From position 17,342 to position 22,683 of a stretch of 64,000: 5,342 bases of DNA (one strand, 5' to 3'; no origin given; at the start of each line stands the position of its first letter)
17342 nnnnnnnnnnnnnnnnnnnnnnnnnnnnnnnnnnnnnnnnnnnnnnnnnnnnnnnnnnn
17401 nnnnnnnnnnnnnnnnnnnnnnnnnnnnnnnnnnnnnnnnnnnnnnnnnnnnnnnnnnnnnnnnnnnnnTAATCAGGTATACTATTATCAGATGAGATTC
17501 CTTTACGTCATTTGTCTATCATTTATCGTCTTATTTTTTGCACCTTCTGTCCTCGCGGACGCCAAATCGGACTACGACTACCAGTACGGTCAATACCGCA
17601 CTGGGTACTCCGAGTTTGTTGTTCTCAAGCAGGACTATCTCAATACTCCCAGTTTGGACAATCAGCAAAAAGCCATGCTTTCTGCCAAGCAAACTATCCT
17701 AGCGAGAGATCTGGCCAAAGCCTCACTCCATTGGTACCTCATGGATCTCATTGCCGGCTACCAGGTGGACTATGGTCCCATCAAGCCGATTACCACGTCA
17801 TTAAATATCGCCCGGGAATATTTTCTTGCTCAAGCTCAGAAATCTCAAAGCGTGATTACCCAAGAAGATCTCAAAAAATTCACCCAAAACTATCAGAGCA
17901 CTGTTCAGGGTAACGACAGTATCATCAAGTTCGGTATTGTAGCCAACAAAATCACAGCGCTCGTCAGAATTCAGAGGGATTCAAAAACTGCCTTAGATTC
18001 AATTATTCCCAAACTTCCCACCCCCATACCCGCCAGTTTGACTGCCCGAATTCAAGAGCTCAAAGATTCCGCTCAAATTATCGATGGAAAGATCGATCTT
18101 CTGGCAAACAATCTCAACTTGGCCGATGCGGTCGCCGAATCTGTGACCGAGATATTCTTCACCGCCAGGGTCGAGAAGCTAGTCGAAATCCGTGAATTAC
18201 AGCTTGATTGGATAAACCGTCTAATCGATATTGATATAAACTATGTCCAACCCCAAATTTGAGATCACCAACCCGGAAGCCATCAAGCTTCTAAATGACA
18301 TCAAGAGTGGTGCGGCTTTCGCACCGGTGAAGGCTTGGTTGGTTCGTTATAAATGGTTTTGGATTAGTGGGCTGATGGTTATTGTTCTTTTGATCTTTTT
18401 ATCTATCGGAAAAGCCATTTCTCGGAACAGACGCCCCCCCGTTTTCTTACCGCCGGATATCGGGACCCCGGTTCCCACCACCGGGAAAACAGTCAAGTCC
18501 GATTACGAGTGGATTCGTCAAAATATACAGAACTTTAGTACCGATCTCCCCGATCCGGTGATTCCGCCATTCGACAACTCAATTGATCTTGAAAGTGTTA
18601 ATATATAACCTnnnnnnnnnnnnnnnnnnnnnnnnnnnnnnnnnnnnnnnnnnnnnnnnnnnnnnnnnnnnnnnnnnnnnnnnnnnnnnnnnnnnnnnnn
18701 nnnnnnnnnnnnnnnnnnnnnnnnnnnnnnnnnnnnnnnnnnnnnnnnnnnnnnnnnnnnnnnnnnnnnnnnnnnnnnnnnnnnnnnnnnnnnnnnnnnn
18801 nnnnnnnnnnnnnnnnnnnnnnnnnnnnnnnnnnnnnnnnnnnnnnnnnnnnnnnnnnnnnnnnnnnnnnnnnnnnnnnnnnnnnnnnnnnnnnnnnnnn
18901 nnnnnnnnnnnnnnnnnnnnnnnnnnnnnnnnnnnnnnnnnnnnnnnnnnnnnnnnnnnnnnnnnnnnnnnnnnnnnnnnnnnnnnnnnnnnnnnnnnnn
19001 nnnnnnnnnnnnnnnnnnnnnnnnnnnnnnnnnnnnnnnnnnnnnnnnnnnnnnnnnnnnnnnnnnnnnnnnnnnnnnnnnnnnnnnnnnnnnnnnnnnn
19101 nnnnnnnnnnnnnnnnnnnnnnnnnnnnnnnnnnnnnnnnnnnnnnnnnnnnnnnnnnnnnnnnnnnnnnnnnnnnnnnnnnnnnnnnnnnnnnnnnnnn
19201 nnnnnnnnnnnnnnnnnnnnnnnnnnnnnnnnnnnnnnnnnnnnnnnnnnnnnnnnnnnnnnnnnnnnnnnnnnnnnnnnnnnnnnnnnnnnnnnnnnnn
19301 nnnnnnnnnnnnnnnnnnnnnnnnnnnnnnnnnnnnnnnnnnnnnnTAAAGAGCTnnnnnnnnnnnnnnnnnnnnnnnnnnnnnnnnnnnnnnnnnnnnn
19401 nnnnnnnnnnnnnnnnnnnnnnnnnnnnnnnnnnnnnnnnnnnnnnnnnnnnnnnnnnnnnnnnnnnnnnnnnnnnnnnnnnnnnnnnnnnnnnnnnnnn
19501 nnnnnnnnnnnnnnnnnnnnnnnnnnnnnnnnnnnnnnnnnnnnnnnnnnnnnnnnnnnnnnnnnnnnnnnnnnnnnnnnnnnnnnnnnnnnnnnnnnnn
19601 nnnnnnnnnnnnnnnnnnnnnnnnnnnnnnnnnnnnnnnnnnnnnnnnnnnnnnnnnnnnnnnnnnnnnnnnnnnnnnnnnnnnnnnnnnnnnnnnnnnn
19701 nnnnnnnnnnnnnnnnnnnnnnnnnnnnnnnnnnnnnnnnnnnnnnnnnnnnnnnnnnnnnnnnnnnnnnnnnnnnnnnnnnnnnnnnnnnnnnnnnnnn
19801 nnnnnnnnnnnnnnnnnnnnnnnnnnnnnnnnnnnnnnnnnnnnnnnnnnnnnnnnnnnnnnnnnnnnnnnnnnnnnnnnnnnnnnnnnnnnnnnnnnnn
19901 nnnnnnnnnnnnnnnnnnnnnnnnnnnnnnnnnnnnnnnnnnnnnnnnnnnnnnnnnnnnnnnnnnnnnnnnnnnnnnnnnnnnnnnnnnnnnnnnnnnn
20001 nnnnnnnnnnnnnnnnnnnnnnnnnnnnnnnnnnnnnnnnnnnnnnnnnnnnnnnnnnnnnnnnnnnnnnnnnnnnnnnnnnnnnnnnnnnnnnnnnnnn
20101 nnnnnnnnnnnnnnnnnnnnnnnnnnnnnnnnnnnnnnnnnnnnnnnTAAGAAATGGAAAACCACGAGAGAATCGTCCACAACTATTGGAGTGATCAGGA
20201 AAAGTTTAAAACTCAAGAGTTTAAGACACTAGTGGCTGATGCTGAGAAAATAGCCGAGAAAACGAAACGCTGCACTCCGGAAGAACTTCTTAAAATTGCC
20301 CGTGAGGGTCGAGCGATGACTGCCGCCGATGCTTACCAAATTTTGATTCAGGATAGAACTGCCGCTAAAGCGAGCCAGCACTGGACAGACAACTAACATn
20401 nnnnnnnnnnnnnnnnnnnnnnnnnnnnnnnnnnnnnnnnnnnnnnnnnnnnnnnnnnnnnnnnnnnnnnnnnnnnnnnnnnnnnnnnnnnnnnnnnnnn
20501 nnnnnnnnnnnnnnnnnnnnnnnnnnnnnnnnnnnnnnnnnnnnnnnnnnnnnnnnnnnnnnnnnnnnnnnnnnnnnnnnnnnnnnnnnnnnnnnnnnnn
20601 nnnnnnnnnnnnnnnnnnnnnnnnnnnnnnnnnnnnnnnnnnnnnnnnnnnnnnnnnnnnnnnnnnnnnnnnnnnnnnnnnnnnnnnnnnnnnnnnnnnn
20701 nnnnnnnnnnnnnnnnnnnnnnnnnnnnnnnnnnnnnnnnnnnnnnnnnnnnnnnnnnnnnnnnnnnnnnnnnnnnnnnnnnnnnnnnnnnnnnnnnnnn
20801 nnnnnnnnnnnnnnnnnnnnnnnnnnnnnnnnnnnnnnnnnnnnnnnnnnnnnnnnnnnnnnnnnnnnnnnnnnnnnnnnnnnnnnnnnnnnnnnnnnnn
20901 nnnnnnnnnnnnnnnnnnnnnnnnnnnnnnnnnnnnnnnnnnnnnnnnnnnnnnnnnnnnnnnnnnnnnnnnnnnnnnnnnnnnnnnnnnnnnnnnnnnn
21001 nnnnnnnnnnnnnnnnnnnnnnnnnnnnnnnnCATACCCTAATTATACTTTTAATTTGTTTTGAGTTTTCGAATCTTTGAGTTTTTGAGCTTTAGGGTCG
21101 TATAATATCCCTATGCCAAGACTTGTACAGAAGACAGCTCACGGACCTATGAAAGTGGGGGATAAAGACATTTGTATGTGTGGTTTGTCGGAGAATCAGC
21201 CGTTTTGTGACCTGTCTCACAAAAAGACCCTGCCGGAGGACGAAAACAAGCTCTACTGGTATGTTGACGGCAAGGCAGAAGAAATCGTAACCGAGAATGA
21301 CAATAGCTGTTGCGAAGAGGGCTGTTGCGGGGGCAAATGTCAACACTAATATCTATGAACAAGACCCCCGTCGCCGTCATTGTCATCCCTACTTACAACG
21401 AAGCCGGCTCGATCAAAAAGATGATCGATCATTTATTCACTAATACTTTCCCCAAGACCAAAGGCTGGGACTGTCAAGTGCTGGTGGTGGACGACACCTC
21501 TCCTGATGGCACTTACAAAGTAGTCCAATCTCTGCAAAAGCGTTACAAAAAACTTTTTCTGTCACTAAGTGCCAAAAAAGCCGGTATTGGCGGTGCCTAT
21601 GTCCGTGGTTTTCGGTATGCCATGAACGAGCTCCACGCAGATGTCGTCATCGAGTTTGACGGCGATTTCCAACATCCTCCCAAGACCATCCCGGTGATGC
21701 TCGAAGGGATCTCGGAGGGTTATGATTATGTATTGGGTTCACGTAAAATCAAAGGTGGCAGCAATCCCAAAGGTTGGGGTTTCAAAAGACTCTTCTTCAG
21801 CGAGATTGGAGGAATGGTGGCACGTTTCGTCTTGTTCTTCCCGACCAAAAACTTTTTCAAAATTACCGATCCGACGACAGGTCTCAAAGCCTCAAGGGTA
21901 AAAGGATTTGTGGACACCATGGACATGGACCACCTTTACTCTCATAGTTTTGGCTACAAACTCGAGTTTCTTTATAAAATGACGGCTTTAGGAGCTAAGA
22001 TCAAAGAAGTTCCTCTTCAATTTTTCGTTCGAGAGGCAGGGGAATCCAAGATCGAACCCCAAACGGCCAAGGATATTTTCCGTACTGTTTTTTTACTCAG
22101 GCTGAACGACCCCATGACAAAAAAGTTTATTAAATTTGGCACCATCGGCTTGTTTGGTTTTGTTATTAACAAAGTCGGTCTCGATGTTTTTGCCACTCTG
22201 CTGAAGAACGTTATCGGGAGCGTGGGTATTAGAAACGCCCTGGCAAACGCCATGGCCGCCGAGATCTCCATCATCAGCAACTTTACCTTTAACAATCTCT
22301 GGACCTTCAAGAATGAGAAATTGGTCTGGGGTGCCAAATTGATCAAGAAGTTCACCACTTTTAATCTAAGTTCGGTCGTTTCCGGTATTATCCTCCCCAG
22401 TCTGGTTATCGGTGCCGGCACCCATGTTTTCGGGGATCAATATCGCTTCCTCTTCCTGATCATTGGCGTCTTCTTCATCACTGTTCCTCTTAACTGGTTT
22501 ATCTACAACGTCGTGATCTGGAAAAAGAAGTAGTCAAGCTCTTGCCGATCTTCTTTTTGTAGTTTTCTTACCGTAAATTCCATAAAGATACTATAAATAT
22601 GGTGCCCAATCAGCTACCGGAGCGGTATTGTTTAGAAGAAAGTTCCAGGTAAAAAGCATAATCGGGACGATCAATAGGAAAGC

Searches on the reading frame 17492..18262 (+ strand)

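Call 7: search_protein_families(library=pfam, proteins=[window:17492-18262:+], max_evalue=0.001)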
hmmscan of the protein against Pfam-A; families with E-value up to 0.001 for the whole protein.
window:17492-18262:+ (256 aa): 0 families

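Call 37: search_protein_families(library=pfam, proteins=[window:17492-18262:+], max_evalue=5)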
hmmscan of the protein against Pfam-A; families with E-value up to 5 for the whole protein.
window:17492-18262:+ (256 aa): 1 family
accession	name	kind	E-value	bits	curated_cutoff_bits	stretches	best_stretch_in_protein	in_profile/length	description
PF14009.12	PADRE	-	0.13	13.1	29.6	1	66-134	34-100/184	PADRE domain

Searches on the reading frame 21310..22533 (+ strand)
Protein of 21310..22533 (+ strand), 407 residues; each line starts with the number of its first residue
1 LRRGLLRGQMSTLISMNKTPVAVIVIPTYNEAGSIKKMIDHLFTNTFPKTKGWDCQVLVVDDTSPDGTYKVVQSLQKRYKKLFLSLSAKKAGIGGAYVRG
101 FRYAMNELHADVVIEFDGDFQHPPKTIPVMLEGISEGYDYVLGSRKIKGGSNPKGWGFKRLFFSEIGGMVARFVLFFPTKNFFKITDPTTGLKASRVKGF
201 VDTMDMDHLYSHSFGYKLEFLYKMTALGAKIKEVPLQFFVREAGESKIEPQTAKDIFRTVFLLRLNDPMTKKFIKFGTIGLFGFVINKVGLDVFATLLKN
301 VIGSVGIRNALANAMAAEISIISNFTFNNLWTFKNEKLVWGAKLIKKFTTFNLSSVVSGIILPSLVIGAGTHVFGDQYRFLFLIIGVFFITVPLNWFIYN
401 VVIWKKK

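Call 7: search_protein_families(library=pfam, proteins=[window:21310-22533:+], max_evalue=0.001)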
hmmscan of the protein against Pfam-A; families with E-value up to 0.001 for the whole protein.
window:21310-22533:+ (407 aa): 2 families
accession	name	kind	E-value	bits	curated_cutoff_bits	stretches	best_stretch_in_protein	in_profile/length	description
PF00535.33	Glycos_transf_2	-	5.2e-24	85.5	23.3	1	24-161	2-131/168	Glycosyl transferase family 2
PF04138.20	GtrA_DPMS_TM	-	1.8e-10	41.5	26.1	1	275-404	1-117/117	GtrA/DPMS, transmembrane domain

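Call 26: search_protein_families(library=ncbifam, proteins=[window:21310-22533:+], max_evalue=0.00001)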
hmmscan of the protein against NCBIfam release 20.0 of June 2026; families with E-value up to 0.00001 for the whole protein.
window:21310-22533:+ (407 aa): 13 families
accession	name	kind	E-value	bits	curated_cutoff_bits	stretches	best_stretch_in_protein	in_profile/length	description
NF047588.1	GlcsyltransPgfSStrep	equivalog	7.8e-19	68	500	1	23-163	4-138/308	glycosyltransferase PgfS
TIGR04182.1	glyco_TIGR04182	equivalog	2.6e-14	53.3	325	1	23-293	3-245/293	S-layer glycoprotein N-glycosyltransferase AglJ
NF007986.1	PRK10714.1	equivalog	1.9e-12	46.9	529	1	23-147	9-128/316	undecaprenyl-phosphate 4-deoxy-4-formamido-L-arabinose transferase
NF058614.1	PPMAGASynPpgS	equivalog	8.9e-10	38.4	370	1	23-247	3-205/226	polyprenyl-phospho-N-acetylgalactosaminyl synthase PpgS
NF041875.1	EPS_EpsD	equivalog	2.5e-09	37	370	1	24-139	3-109/325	exopolysaccharide biosynthesis glycosyltransferase EpsD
NF038302.1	EPS_HpsE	equivalog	8e-09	34.9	300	1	24-117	5-94/307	hormogonium polysaccharide biosynthesis glycosyltransferase HpsE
TIGR03937.1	PgaC_IcaA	equivalog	1.1e-08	34.5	422.3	1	13-134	38-150/407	poly-beta-1,6-N-acetyl-D-glucosamine synthase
NF041391.1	DPhHxTase_Halo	equivalog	1.9e-08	33.5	375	1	28-252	3-196/213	dolichyl-phosphate hexose transferase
TIGR03469.1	HpnB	hypoth_equivalog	2.3e-07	30.2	379.25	1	12-132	36-158/386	hopene-associated glycosyltransferase HpnB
NF050050.1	ProtGlycPglI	equivalog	2.9e-07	30.2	500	1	21-147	3-121/306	GalNAc(5)-diNAcBac-PP-undecaprenol beta-1,3-glucosyltransferase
TIGR03111.1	glyc2_xrt_Gpos1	hypoth_equivalog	4.6e-07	29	363.95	1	12-119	41-141/439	TIGR03111 family XrtG-associated glycosyltransferase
TIGR04283.1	glyco_like_mftF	equivalog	4e-06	26.6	182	1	24-78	3-52/221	TIGR04283 family arsenosugar biosynthesis glycosyltransferase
NF045692.1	OglycostaseCruG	equivalog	4.7e-06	25.8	600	1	3-141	27-160/386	2'-O-glycosyltransferase CruG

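Call 49: search_solved_structures(query=window:21310-22533:+, max_evalue=0.001)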
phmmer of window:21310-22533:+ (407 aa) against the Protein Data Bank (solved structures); distinct sequences matched with E-value up to 0.001: 11.
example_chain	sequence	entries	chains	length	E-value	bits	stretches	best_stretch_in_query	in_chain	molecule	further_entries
5mlz_A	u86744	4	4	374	1.2e-42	149.5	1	23-389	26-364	Dolichol monophosphate mannose synthase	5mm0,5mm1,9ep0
9hwj_A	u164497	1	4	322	8.8e-11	44.6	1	22-145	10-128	Undecaprenyl-phosphate 4-deoxy-4-formamido-L-arabinose transferase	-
9bhc_C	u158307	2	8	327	8.3e-10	41.4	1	23-143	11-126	Undecaprenyl-phosphate 4-deoxy-4-formamido-L-arabinose transferase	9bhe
8vxh_A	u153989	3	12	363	8.4e-10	41.4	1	23-143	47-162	Undecaprenyl-phosphate 4-deoxy-4-formamido-L-arabinose transferase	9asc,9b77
5ekp_C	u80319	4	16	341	1.9e-08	36.9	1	14-185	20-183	Uncharacterized glycosyltransferase sll0501 | Glycosyltransferase sll0501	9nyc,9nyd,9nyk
9nye_A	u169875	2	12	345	2e-08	36.9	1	14-185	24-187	Glycosyltransferase sll0501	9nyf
5eke_A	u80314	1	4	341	2e-08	36.8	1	14-185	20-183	Uncharacterized glycosyltransferase sll0501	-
6yv7_B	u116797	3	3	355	8.2e-07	31.5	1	20-124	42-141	Glycosyl transferase, family 2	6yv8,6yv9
6yv7_A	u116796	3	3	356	8.3e-07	31.5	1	20-124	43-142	Glycosyl transferase, family 2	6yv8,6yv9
5tze_C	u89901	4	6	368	1.2e-05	27.7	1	24-149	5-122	Glycosyl transferase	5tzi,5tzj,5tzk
5tz8_A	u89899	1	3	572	2.5e-05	26.7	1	24-149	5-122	Glycosyl transferase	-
